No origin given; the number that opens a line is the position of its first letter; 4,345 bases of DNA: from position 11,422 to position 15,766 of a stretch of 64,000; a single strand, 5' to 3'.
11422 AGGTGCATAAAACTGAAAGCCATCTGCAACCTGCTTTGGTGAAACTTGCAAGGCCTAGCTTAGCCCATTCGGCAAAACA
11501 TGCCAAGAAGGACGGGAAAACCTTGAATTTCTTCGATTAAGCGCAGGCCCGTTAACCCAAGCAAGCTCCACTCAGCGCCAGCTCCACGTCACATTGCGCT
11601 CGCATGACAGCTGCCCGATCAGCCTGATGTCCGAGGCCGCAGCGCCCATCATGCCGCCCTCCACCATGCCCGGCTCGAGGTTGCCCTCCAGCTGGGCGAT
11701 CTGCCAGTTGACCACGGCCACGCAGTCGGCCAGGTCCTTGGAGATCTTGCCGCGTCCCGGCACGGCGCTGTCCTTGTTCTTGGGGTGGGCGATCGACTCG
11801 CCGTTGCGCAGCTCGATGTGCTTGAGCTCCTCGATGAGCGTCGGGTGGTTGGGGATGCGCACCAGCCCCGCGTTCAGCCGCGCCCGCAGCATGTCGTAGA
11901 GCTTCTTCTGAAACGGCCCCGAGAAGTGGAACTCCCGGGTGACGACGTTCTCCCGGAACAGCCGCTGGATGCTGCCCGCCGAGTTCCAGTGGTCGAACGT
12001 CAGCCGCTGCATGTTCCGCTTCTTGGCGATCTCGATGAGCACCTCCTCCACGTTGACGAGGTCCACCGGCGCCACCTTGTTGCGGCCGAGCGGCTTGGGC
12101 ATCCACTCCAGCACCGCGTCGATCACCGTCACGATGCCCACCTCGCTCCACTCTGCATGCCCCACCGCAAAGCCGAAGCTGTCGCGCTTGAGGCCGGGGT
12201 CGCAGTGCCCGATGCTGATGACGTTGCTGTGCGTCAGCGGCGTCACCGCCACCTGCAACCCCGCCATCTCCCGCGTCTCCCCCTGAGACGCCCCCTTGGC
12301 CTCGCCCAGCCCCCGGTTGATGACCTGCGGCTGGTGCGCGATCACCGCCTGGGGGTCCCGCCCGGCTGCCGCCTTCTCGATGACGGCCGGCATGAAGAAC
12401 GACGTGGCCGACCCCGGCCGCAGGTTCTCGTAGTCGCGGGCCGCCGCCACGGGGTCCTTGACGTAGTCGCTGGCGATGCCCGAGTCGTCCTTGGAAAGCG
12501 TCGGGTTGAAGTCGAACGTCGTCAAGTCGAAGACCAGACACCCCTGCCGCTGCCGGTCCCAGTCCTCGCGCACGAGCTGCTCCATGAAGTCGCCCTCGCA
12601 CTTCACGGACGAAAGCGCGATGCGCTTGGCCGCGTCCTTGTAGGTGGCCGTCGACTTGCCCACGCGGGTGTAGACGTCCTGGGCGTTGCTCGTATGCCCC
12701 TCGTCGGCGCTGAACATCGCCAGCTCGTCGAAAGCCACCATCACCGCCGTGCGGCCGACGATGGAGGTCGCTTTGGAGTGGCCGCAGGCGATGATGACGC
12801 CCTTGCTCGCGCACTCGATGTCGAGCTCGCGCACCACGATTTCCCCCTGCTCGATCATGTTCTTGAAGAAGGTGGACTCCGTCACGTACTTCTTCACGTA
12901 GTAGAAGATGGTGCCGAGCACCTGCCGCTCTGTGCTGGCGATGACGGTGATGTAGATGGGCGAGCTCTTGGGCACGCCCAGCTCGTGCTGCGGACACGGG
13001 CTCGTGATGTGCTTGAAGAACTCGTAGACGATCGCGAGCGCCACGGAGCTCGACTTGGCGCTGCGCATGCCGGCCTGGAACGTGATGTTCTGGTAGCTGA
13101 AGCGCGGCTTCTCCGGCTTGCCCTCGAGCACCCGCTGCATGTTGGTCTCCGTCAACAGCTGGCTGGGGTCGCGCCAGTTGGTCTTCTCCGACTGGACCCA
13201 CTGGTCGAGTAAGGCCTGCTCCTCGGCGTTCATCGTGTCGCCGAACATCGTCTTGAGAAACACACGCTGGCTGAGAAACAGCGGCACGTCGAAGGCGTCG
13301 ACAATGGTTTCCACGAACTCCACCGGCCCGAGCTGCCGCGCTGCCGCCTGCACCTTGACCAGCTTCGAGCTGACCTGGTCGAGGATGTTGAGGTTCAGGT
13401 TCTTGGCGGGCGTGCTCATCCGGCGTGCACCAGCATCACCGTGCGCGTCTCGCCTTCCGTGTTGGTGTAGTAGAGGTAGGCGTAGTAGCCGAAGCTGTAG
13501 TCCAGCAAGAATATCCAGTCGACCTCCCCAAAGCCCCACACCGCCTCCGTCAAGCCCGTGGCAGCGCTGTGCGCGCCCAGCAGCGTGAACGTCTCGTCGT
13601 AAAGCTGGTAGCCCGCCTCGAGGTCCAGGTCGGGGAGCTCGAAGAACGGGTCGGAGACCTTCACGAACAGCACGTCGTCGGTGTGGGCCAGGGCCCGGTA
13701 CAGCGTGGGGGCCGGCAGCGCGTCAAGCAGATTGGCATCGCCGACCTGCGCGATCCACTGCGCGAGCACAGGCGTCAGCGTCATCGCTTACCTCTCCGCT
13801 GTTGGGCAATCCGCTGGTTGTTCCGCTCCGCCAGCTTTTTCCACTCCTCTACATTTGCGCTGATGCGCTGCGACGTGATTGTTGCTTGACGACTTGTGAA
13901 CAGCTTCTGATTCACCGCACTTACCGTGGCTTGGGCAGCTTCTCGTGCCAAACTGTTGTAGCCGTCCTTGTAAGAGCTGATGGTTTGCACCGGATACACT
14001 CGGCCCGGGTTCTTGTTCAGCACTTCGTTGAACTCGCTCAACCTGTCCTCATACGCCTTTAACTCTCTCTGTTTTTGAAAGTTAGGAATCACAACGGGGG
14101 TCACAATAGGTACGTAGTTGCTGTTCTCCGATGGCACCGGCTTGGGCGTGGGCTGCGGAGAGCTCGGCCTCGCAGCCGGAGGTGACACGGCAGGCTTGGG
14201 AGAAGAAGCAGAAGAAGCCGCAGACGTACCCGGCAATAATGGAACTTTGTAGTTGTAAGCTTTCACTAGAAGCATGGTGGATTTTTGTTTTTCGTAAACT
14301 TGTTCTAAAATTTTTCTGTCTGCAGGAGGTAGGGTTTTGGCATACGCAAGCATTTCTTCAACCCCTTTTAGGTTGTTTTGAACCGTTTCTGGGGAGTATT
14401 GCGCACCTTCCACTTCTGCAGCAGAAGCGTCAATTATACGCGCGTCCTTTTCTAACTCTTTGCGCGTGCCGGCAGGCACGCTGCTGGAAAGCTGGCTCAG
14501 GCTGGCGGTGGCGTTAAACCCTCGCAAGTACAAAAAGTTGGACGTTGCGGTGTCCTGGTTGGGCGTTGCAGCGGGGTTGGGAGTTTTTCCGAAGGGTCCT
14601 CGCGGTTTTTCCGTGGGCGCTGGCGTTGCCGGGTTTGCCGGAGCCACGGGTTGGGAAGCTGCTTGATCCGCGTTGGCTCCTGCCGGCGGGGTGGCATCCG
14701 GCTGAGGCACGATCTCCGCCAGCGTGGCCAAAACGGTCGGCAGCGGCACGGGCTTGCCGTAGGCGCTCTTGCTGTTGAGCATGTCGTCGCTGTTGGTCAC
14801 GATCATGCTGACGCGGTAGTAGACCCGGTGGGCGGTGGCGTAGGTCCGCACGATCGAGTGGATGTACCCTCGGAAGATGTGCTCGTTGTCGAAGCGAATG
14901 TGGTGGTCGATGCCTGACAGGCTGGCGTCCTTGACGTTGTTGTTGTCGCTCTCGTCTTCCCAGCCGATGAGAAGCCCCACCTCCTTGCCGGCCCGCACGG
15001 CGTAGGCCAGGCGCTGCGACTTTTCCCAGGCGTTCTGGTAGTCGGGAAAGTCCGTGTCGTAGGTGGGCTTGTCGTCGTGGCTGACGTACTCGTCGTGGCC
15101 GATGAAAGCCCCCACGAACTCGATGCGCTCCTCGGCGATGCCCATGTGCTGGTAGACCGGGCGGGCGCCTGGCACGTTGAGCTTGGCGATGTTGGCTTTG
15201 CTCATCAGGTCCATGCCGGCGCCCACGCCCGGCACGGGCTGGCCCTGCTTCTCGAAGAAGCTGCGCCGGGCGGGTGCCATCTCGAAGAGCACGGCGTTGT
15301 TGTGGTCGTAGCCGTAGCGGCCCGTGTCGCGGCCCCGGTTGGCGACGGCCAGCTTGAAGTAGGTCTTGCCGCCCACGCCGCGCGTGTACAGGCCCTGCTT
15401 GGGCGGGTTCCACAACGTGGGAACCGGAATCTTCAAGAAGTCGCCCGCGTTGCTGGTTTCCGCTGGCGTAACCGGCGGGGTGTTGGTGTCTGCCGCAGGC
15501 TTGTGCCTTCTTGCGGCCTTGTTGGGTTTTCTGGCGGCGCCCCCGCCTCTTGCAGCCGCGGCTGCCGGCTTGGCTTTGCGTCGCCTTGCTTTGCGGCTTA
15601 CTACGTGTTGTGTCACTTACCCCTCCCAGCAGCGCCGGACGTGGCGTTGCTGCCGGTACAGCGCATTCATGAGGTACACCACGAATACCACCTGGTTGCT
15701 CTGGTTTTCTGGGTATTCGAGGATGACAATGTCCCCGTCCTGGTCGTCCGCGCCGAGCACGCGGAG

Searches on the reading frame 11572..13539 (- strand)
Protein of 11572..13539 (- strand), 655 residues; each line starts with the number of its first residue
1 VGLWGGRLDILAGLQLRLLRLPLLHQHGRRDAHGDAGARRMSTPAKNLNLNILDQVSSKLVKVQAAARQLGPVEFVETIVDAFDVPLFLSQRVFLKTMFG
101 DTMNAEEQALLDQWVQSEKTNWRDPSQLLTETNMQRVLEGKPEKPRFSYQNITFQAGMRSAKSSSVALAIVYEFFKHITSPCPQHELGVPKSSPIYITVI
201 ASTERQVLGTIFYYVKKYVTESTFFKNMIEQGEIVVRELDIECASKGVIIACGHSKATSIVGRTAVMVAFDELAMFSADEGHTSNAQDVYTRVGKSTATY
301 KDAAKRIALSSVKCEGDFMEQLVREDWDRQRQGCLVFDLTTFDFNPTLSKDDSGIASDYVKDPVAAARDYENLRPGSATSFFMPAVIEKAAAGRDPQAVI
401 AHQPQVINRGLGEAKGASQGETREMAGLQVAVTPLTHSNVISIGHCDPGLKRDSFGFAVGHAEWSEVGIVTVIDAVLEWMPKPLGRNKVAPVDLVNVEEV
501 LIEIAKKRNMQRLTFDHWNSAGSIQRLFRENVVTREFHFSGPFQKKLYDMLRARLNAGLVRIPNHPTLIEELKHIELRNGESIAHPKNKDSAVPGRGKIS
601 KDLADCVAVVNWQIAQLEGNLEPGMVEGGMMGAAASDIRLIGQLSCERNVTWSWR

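Call 18: search_protein_families(library=phrogs, proteins=[window:11572-13539:-], max_evalue=0.00001)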
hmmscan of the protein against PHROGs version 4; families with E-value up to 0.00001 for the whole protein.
window:11572-13539:- (655 aa): 1 family
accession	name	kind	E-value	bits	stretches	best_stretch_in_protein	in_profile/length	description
phrog_17415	-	head and packaging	3.2e-25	89.3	1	159-563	406-815/940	terminase large subunit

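Call 91: search_dna_similar(query=window:11572-13539:-, collection=phages, mode=protein, max_evalue=1e-10, max_rows=15)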
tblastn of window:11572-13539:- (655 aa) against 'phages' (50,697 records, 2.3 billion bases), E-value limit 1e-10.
Records with a match: 75; places in all: 75; records where one place covers at least 80% of the query: 1.
Best place of each record, by identity: <60% 75.
By first word of the organism name: Erwinia 48; Microcystis 8; Dickeya 8; Brevibacillus 3; Pseudomonas 2; Cyanophage 1; Microcoleus 1; Bacillus 1; Yersinia 1; Alcaligenes 1; and 1 more.
By host as written in the record: Erwinia amylovora 43; Dickeya solani MK10 6; Microcystis aeruginosa FACHB524 4; - 4; Brevibacillus laterosporus 3; Microcystis aeruginosa 2; Pseudomonas aeruginosa PAO1 2; Erwinia amylovora strain phiEa100 ATCC 29780 2; and 7 more.
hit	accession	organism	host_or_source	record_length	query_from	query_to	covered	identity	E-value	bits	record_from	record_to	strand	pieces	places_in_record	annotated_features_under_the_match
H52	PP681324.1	Microcystis phage MaMV-DL02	Microcystis aeruginosa FACHB524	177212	70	585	79%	30.8%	2e-58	219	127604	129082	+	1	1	hypothetical protein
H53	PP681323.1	Microcystis phage MaMV-DL01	Microcystis aeruginosa FACHB524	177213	70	585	79%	30.8%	2e-58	219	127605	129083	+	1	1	hypothetical protein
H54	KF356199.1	Microcystis phage MaMV-DC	Microcystis aeruginosa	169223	70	585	79%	30.8%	2e-58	219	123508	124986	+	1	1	DNA terminase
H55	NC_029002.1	Microcystis phage MaMV-DC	Microcystis aeruginosa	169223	70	585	79%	30.8%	2e-58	219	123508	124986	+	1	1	DNA terminase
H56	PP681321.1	Microcystis phage MaMV-CH01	Microcystis aeruginosa FACHB524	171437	70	585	79%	30.8%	2e-58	219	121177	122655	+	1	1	hypothetical protein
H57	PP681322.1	Microcystis phage MaMV-CH02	Microcystis aeruginosa FACHB524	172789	70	585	79%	30.8%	2e-58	219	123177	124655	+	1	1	hypothetical protein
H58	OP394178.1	Cyanophage MaMV-DH01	Cyanobacteria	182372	70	585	79%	30.8%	2e-58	219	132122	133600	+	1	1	terminase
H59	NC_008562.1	Microcystis phage LMM01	-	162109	70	585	79%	30.8%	2e-58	219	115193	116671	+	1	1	terminase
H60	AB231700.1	Microcystis phage LMM01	-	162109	70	585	79%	30.8%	2e-58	219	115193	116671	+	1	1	terminase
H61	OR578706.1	Microcoleus phage My-WqHQDG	river water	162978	70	613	83%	26.5%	6e-46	182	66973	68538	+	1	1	hypothetical protein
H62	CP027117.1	Bacillus phage EZ-2018a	Bacillus pumilus strain 145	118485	157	592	67%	25.2%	6e-21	104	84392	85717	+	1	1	record has no annotation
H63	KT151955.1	Brevibacillus phage Jenst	Brevibacillus laterosporus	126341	157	619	71%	22.0%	7e-15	85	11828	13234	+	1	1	putative terminase large subunit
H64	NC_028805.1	Brevibacillus phage Jenst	Brevibacillus laterosporus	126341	157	619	71%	22.0%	7e-15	85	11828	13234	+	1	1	putative terminase large subunit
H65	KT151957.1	Brevibacillus phage SecTim467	Brevibacillus laterosporus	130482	157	619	71%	22.0%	7e-15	85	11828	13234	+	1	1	putative terminase large subunit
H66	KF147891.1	Pseudomonas phage PaBG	Pseudomonas aeruginosa PAO1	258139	150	563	63%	24.3%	9e-14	81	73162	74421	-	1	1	terminase-like protein, large subunit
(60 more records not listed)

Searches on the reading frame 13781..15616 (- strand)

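Call 18: search_protein_families(library=phrogs, proteins=[window:13781-15616:-], max_evalue=0.00001)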
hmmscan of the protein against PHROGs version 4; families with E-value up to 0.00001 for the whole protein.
window:13781-15616:- (611 aa): 1 family
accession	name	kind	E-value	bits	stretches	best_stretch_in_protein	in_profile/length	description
phrog_37225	-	unknown function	7.5e-11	42.6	1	104-176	243-316/526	-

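Call 69: search_protein_families(library=pfam, proteins=[window:13781-15616:-], max_evalue=0.001)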
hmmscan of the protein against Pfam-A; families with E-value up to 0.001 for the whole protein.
window:13781-15616:- (611 aa): 0 families
